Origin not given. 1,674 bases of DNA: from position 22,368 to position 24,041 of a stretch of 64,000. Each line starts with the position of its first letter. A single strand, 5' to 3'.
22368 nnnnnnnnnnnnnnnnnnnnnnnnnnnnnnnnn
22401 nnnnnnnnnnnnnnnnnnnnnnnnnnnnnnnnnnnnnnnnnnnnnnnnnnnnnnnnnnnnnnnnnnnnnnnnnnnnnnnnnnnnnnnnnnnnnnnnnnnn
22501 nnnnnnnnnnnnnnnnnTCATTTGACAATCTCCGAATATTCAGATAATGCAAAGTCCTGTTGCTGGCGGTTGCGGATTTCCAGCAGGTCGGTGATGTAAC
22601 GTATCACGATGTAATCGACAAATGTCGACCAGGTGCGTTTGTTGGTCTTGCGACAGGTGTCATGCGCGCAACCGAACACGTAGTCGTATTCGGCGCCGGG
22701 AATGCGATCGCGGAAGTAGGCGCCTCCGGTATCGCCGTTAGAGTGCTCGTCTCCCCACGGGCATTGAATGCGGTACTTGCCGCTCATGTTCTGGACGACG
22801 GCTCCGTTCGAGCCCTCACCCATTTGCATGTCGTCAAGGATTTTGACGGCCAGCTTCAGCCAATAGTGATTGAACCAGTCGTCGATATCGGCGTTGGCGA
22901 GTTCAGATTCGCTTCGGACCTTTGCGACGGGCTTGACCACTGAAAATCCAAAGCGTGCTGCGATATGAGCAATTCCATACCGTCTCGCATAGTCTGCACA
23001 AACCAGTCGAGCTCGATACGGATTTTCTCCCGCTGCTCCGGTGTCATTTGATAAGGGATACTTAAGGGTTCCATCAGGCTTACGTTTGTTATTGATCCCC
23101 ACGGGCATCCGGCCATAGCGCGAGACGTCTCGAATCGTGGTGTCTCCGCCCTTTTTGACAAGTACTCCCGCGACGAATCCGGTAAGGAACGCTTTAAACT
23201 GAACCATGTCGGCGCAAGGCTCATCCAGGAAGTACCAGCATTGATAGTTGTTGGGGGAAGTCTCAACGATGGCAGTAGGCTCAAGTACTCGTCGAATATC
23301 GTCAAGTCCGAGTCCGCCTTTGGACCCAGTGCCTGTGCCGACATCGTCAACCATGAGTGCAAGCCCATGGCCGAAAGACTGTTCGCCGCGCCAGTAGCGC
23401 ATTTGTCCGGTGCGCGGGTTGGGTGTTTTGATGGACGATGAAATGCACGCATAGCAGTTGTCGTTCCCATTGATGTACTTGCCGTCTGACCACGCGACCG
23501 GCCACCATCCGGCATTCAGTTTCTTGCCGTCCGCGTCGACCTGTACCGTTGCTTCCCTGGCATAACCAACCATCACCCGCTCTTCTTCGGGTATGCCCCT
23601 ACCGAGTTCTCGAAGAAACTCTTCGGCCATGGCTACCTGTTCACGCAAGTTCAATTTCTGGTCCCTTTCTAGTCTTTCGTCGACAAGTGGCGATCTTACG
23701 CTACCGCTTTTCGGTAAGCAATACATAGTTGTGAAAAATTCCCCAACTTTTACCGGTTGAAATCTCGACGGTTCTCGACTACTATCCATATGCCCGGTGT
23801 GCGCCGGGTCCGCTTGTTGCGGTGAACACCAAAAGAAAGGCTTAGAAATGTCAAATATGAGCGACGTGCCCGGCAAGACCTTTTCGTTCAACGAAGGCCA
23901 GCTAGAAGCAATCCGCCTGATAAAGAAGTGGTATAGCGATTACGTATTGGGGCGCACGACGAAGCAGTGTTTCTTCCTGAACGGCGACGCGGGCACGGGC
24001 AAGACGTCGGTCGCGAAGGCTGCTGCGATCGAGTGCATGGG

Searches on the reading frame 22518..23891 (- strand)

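Call 11: search_protein_families(library=phrogs, proteins=[window:22518-23891:-])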
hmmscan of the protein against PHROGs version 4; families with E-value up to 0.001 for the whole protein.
window:22518-23891:- (457 aa): 2 families
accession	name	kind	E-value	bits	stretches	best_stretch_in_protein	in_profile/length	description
phrog_4861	-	DNA, RNA and nucleotide metabolism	3.5e-166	553.8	1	83-445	5-355/358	DNA primase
phrog_3123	-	unknown function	0.00025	20.7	1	198-282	100-181/583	-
